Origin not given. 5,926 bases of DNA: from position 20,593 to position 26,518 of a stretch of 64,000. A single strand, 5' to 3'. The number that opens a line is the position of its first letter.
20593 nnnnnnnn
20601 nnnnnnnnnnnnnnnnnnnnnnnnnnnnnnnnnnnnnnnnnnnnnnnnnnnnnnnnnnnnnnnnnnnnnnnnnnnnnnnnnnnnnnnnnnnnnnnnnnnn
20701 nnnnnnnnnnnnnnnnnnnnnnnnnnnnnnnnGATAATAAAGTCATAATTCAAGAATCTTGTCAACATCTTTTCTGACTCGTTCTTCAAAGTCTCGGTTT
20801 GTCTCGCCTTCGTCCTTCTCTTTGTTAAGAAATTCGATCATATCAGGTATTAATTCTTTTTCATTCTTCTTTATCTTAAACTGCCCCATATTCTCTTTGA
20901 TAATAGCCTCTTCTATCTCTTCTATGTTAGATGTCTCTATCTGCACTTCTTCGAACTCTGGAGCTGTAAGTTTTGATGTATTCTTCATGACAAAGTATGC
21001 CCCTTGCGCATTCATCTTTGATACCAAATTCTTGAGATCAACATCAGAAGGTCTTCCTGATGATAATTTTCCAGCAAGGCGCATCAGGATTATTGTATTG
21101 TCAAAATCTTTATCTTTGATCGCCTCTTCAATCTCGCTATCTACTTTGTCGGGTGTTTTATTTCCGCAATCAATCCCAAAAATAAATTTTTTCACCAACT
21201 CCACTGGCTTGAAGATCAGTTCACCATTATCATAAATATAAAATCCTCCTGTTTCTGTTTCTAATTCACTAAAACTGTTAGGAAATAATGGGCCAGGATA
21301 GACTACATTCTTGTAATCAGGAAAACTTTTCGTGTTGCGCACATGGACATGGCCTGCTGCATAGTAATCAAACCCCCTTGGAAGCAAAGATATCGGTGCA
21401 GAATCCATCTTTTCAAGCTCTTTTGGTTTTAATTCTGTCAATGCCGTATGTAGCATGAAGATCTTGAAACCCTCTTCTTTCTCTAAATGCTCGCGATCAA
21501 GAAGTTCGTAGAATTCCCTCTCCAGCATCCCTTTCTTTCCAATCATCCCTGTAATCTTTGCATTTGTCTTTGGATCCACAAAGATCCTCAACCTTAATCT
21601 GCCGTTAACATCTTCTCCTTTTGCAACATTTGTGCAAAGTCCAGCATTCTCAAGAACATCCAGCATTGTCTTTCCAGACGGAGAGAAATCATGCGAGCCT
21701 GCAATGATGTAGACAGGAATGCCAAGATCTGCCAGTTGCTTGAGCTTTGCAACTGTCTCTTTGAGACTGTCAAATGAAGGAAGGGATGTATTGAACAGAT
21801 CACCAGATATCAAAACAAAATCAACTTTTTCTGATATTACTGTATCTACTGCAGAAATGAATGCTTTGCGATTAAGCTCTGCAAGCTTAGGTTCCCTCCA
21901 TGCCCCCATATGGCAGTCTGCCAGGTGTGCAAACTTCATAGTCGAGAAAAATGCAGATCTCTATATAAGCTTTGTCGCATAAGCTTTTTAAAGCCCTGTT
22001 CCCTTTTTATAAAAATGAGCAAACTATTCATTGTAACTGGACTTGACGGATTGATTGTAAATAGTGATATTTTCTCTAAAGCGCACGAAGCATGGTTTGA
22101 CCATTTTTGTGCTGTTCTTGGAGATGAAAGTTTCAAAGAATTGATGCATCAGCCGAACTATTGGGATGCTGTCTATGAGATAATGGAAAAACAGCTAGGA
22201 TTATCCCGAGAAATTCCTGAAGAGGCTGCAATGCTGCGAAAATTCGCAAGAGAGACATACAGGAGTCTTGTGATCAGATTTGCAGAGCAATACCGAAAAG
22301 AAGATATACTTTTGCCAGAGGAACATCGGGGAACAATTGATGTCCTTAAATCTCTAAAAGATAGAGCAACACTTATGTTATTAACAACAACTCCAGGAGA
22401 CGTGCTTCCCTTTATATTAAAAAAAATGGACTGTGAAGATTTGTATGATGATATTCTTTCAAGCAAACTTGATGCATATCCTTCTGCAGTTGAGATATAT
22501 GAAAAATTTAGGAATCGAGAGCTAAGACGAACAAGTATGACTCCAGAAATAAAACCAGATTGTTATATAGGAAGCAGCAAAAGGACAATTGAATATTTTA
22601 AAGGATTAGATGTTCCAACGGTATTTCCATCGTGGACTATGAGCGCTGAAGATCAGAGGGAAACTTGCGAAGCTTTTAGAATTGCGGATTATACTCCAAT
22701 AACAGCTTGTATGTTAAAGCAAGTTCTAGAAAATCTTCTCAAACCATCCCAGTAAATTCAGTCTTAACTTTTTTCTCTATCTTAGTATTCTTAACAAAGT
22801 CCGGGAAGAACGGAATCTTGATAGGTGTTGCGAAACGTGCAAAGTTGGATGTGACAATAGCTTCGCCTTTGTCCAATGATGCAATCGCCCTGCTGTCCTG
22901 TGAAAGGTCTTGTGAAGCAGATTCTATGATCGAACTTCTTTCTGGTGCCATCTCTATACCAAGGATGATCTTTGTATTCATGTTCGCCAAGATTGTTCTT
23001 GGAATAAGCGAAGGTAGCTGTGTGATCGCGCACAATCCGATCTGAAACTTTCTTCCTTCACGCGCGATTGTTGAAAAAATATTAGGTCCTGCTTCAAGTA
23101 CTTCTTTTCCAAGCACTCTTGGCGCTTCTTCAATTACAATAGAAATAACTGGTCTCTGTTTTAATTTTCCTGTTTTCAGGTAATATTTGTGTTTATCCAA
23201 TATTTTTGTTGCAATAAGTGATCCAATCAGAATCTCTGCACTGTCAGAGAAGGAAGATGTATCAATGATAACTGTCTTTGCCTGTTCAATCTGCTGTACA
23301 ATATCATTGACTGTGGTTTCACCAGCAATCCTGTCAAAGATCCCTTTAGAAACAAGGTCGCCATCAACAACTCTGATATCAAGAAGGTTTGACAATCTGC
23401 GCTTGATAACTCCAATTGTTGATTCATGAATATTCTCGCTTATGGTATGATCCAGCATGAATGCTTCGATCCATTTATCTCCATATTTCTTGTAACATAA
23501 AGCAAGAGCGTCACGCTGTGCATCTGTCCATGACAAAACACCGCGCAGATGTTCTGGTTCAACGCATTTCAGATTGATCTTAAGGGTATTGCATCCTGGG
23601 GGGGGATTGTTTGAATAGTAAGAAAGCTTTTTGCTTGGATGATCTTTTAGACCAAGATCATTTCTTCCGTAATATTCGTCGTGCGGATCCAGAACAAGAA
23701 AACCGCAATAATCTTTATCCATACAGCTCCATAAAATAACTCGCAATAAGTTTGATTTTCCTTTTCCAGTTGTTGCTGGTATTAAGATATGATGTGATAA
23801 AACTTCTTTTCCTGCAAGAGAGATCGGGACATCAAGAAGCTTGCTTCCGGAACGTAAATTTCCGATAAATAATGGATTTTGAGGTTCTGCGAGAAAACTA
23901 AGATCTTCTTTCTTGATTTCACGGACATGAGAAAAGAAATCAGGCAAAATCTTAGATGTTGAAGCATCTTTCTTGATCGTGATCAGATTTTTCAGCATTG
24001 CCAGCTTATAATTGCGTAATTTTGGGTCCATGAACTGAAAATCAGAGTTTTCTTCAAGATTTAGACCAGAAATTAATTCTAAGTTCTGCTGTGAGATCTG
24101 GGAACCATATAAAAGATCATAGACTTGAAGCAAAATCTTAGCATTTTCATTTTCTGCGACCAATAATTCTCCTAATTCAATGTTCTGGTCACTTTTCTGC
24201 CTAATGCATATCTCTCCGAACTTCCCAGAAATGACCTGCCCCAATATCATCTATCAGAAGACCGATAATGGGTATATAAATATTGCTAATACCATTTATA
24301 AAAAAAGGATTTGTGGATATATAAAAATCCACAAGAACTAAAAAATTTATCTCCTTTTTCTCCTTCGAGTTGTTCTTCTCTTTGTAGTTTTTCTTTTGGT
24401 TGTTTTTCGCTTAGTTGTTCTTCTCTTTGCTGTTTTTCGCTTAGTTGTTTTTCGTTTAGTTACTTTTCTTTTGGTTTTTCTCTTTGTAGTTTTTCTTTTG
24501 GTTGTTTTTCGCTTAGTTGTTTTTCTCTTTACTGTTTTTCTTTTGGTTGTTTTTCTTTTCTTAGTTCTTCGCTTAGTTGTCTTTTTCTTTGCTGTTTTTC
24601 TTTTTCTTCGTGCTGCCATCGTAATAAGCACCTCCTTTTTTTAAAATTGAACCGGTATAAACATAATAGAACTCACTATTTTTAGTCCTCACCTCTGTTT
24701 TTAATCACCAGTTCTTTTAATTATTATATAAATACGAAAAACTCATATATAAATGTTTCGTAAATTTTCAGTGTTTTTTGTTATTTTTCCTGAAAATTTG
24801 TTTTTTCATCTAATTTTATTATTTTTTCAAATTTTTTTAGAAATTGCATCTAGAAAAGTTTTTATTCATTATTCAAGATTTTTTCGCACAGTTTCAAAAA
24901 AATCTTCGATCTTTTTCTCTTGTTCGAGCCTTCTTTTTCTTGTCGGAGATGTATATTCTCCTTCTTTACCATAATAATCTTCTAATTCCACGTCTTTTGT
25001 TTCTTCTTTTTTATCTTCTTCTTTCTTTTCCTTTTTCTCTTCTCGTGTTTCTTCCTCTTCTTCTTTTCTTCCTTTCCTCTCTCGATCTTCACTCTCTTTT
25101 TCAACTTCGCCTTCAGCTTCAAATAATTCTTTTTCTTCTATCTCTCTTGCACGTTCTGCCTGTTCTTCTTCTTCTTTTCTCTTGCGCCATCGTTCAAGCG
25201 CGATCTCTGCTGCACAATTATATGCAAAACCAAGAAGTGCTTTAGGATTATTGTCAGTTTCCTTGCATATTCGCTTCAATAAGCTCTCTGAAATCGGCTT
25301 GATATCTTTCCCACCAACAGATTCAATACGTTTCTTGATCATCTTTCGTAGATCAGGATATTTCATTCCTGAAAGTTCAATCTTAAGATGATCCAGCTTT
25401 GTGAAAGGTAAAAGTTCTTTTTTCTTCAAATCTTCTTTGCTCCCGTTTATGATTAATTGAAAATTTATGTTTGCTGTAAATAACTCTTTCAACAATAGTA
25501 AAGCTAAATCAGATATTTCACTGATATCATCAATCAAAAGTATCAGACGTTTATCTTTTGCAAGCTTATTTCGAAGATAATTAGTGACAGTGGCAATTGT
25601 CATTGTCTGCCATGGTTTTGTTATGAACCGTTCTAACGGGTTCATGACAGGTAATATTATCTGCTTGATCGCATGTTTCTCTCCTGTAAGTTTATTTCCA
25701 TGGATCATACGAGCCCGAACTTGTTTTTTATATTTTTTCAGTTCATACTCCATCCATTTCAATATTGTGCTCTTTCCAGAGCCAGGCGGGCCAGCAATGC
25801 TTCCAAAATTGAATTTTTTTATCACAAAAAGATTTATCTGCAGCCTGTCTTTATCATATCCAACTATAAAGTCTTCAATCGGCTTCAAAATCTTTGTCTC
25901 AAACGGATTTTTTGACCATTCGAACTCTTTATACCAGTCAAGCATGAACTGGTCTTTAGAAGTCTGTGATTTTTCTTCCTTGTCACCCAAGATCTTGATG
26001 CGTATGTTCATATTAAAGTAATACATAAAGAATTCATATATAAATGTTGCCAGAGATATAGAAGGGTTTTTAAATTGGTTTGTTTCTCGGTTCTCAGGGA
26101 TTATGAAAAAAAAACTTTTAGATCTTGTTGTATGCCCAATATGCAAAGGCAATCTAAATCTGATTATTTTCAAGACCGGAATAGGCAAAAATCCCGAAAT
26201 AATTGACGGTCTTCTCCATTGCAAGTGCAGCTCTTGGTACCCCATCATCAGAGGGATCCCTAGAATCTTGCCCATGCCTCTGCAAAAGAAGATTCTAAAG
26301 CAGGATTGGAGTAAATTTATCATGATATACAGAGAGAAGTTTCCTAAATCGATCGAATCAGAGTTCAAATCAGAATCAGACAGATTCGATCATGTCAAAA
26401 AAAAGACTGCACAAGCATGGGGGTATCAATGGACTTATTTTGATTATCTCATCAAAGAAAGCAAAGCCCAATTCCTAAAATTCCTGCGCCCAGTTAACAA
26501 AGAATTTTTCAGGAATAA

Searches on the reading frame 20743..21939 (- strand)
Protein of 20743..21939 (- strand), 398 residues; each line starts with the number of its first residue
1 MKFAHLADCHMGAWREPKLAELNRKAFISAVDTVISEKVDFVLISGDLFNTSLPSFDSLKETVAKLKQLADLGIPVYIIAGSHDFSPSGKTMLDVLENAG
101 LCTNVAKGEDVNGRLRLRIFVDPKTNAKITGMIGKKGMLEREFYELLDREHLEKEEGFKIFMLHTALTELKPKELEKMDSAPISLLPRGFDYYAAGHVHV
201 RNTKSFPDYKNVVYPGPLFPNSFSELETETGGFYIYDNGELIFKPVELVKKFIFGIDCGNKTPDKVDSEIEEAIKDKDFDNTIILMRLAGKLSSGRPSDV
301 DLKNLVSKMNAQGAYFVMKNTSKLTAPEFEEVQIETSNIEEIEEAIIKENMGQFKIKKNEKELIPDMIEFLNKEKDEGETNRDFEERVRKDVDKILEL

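Call 77: search_protein_families(library=pfam, proteins=[window:20743-21939:-], max_evalue=0.001)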
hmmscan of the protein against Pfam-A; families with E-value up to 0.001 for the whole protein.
window:20743-21939:- (398 aa): 2 families
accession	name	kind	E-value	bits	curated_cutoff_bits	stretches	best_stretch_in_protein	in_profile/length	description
PF00149.33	Metallophos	-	8.6e-16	59.4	21.5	1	1-200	1-190/191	Calcineurin-like phosphoesterase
PF12850.12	Metallophos_2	-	2.6e-08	34.4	27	1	1-224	1-141/154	Calcineurin-like phosphoesterase superfamily domain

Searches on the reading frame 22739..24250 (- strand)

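Call 77: search_protein_families(library=pfam, proteins=[window:22739-24250:-], max_evalue=0.001)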
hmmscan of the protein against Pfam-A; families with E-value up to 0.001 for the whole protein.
window:22739-24250:- (503 aa): 1 family
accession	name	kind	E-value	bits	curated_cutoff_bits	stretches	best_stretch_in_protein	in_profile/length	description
PF01935.23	DUF87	-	7.3e-27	95.3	23.2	1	128-349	2-219/220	Helicase HerA, central domain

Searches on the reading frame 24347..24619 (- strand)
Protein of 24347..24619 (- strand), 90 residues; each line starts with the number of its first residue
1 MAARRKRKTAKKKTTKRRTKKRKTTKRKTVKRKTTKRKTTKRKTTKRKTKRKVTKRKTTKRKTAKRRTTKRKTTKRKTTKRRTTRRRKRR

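Call 38: find_encoding_contigs(protein=window:24347-24619:-, flank=2500, max_places=4)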
Protein window:24347-24619:- (90 aa): 1 contig read that carries it; 1 place shown.
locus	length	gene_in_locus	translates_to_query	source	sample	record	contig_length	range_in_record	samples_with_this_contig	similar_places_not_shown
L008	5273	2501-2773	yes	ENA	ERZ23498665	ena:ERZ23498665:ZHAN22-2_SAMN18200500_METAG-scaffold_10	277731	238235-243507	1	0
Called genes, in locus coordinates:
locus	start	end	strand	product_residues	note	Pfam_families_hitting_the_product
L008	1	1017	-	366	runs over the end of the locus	PF03966:Trm112p (weak), PF13489:Methyltransf_23, PF08003:Methyltransf_9 (weak), PF13847:Methyltransf_31, PF08241:Methyltransf_11, PF08242:Methyltransf_12, PF13649:Methyltransf_25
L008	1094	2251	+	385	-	PF13401:AAA_22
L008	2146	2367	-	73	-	-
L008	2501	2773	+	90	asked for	-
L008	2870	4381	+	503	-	PF01935:DUF87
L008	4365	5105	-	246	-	-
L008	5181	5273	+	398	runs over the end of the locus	PF00149:Metallophos, PF12850:Metallophos_2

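Call 79: find_homologous_proteins(query=window:24347-24619:-, max_evalue=0.001)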
Query window:24347-24619:- (90 aa): 8 proteins with E <= 0.001 among 1880 candidates.
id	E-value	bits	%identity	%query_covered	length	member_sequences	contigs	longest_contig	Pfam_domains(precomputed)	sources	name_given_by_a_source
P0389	7.3e-7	47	75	69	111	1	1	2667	-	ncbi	-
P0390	3.3e-6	45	-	-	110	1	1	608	-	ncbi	-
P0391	5.6e-6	44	-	-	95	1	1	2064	-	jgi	-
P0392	9.7e-6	43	63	81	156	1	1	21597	PF07411.18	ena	-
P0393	5.5e-5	41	-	-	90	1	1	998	-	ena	-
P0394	1.2e-4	40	-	-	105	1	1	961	-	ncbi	-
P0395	3.1e-4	39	-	-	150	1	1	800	-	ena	-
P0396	7.8e-4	37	-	-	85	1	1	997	-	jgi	-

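Call 81: search_protein_families(library=pfam, proteins=[P0391, P0392, P0389, P0395], max_evalue=0.01)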
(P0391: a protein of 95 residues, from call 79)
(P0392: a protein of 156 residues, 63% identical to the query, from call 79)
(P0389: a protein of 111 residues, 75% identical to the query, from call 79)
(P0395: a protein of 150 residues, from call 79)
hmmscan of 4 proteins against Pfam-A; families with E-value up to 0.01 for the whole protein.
P0391 (95 aa): 1 family
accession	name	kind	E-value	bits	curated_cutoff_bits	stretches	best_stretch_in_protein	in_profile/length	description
PF02201.23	SWIB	-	0.00099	19.3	25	1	63-92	7-36/74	SWIB/MDM2 domain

P0392 (156 aa): 2 families
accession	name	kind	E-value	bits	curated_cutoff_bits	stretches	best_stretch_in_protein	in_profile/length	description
PF07411.17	DUF1508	-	4.6e-14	52.5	22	1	8-50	1-43/48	Domain of unknown function (DUF1508)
PF07382.16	HC2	-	0.00011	22.8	40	1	69-136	4-72/194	Histone H1-like nucleoprotein HC2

P0389 (111 aa): 0 families

P0395 (150 aa): 0 families

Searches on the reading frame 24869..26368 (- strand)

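Call 77: search_protein_families(library=pfam, proteins=[window:24869-26368:-], max_evalue=0.001)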
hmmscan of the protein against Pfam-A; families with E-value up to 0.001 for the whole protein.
window:24869-26368:- (499 aa): 5 families
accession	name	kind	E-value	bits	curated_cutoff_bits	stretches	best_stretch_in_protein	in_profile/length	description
PF13401.12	AAA_22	-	7.4e-08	33.2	27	1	187-311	6-124/130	AAA domain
PF13173.12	AAA_14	-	3e-05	24.5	27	1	191-337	7-125/129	AAA domain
PF00931.28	NB-ARC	-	7.2e-05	22.6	23.5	1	173-288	5-115/248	NB-ARC domain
PF25199.1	nSTAND_NTPase5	-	0.00026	21.3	34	0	190-225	45-81/145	Novel STAND NTPase 5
PF05729.18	NACHT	-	0.00041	20.7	26.7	0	191-302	5-119/167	NACHT domain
